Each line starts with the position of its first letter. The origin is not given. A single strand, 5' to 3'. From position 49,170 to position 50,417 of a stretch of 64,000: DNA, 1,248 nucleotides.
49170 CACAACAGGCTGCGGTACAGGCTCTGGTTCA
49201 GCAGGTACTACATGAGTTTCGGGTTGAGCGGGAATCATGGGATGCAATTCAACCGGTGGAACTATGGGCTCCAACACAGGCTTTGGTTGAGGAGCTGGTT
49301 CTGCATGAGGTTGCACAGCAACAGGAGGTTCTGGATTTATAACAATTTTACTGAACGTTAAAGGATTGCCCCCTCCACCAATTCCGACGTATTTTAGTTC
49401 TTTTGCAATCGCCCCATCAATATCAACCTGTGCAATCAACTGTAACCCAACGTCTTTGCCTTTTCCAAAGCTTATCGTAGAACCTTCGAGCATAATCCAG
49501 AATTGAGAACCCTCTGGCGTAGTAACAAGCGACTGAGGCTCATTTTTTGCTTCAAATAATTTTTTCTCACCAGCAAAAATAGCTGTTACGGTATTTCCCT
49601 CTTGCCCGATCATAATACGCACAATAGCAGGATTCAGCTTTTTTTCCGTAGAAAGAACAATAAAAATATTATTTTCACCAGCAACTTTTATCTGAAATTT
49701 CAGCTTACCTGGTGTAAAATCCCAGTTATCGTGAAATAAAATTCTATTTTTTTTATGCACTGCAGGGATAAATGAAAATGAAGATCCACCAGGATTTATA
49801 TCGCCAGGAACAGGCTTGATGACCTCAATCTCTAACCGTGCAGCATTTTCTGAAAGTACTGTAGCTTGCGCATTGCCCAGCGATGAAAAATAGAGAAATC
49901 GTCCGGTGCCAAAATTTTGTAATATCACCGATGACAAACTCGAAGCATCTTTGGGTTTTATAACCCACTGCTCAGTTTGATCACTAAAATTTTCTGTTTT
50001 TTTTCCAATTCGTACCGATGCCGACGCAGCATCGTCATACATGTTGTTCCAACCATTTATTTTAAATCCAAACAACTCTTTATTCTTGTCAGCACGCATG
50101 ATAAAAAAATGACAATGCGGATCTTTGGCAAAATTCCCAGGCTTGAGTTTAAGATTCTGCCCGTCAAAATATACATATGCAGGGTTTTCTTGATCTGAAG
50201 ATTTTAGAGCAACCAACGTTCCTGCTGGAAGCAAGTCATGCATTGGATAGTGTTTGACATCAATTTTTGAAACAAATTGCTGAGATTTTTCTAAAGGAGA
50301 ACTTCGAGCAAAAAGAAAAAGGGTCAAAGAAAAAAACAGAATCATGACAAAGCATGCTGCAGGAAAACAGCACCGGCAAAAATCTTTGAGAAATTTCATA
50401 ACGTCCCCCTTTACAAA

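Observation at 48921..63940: Duplicated big-gene/small-gene cassette encoding lectin-like multidomain proteins, a candidate undescribed surface system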

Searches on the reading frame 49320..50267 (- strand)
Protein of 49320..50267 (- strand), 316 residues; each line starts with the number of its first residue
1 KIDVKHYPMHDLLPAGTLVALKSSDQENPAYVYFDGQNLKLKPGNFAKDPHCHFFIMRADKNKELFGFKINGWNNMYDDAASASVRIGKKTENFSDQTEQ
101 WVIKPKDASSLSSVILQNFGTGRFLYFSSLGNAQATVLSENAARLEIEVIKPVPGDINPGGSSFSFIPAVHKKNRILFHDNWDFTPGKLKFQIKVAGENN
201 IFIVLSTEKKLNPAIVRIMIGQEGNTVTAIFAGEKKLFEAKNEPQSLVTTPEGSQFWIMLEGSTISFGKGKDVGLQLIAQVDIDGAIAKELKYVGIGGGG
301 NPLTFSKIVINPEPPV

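Call 58: search_solved_structures(query=window:49320-50267:-, max_evalue=10, show_alignments=2)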
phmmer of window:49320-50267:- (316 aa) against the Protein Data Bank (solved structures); distinct sequences matched with E-value up to 10: 6.
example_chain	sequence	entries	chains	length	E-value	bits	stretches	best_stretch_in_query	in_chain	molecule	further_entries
2bvb_A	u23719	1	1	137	0.091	15.1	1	183-228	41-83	MICRONEMAL PROTEIN 1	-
2k2s_A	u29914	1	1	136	0.11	14.8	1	183-228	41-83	Micronemal protein 1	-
3kbr_A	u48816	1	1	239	0.79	12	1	130-181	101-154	Cyclohexadienyl dehydratase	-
5hpq_A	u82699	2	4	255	0.9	11.8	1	130-181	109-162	Cyclohexadienyl dehydratase | Arogenate dehydratase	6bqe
5l75_G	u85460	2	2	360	0.98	11.7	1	32-112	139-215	FIG000906: Predicted Permease | LPS export ABC transporter permease LptG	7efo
9s11_A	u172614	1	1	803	1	11.6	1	83-131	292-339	Ricin B lectin domain-containing protein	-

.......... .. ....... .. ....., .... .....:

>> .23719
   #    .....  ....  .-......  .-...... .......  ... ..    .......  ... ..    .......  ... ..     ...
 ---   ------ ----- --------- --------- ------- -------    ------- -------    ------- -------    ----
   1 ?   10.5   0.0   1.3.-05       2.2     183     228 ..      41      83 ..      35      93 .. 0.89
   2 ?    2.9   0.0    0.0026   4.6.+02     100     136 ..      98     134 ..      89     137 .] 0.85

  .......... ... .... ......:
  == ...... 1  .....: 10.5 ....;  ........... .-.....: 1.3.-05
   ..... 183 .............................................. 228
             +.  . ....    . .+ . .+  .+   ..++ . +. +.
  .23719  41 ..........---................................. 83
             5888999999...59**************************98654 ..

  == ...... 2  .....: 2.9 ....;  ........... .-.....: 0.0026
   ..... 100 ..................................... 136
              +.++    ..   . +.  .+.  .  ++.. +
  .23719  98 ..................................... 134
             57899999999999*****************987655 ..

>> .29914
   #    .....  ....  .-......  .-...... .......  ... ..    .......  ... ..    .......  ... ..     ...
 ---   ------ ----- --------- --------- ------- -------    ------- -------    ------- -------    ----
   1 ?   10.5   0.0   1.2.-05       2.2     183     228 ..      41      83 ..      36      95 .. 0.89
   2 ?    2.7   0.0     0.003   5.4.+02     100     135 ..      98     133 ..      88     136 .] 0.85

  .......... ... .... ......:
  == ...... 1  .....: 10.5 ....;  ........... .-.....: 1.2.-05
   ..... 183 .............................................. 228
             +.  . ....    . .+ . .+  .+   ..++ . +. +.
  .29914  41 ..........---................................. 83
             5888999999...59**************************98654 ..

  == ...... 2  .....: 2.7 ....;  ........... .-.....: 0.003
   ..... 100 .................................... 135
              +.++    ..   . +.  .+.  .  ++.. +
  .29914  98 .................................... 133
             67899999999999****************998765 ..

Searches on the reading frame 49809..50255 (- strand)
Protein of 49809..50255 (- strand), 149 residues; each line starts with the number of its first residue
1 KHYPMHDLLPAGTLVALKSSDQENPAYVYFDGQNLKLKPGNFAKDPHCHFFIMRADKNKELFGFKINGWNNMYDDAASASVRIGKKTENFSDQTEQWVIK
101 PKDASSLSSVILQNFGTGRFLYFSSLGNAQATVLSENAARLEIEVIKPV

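Call 69: search_solved_structures(query=A7, max_evalue=10, show_alignments=2)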
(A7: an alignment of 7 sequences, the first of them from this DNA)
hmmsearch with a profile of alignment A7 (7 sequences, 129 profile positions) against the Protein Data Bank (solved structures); distinct sequences matched with E-value up to 10: 26.
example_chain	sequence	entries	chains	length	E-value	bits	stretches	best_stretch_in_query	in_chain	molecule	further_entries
3o49_A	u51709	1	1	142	2.5e-08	37.3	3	15-54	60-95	de novo designed beta-trefoil architecture with symmetric primary structure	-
3o4d_A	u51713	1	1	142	3.5e-08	36.8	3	17-58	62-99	de novo designed beta-trefoil architecture with symmetric primary structure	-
3p6i_A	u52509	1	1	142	4e-08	36.6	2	17-119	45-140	de novo designed beta-trefoil architecture with symmetric primary structure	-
3o4a_A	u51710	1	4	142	6.8e-08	35.9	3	15-54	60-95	de novo designed beta-trefoil architecture with symmetric primary structure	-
3o4b_A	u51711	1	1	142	3.3e-07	33.7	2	17-58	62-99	de novo designed beta-trefoil architecture with symmetric primary structure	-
3o4c_A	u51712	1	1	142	2e-06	31.1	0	17-58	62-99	de novo designed beta-trefoil architecture with symmetric primary structure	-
3snv_A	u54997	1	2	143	3.4e-06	30.4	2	25-123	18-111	Symfoil-4T/Permutation #1 synthetic protein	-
4f34_A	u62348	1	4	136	3.4e-06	30.4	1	17-124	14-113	de novo protein Symfoil-4V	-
3p6j_A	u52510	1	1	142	3.8e-06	30.2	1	17-124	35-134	de novo designed beta-trefoil architecture with symmetric primary structure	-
3ogf_A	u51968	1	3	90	6.1e-05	26.4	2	17-58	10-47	de novo designed dimeric trefoil-fold sub-domain which forms homo-trimer assembly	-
4ow4_A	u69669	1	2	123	0.00047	23.5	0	101-119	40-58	Beta-terfoil designed by folding nucleus symmetric expansion (""Phifoil"")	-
4qkr_A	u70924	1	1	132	0.0017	21.7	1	18-124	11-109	DE NOVO PROTEIN 6XTYR/PV2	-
3q7w_A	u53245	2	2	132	0.0091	19.3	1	17-123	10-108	de novo designed beta-trefoil architecture with symmetric primary structure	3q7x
1ups_A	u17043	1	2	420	0.012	18.9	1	98-127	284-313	GLCNAC-ALPHA-1,4-GAL-RELEASING ENDO-BETA-GALACTOSIDASE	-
3o3q_A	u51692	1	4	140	0.22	14.9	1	90-122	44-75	Heparin-binding growth factor 1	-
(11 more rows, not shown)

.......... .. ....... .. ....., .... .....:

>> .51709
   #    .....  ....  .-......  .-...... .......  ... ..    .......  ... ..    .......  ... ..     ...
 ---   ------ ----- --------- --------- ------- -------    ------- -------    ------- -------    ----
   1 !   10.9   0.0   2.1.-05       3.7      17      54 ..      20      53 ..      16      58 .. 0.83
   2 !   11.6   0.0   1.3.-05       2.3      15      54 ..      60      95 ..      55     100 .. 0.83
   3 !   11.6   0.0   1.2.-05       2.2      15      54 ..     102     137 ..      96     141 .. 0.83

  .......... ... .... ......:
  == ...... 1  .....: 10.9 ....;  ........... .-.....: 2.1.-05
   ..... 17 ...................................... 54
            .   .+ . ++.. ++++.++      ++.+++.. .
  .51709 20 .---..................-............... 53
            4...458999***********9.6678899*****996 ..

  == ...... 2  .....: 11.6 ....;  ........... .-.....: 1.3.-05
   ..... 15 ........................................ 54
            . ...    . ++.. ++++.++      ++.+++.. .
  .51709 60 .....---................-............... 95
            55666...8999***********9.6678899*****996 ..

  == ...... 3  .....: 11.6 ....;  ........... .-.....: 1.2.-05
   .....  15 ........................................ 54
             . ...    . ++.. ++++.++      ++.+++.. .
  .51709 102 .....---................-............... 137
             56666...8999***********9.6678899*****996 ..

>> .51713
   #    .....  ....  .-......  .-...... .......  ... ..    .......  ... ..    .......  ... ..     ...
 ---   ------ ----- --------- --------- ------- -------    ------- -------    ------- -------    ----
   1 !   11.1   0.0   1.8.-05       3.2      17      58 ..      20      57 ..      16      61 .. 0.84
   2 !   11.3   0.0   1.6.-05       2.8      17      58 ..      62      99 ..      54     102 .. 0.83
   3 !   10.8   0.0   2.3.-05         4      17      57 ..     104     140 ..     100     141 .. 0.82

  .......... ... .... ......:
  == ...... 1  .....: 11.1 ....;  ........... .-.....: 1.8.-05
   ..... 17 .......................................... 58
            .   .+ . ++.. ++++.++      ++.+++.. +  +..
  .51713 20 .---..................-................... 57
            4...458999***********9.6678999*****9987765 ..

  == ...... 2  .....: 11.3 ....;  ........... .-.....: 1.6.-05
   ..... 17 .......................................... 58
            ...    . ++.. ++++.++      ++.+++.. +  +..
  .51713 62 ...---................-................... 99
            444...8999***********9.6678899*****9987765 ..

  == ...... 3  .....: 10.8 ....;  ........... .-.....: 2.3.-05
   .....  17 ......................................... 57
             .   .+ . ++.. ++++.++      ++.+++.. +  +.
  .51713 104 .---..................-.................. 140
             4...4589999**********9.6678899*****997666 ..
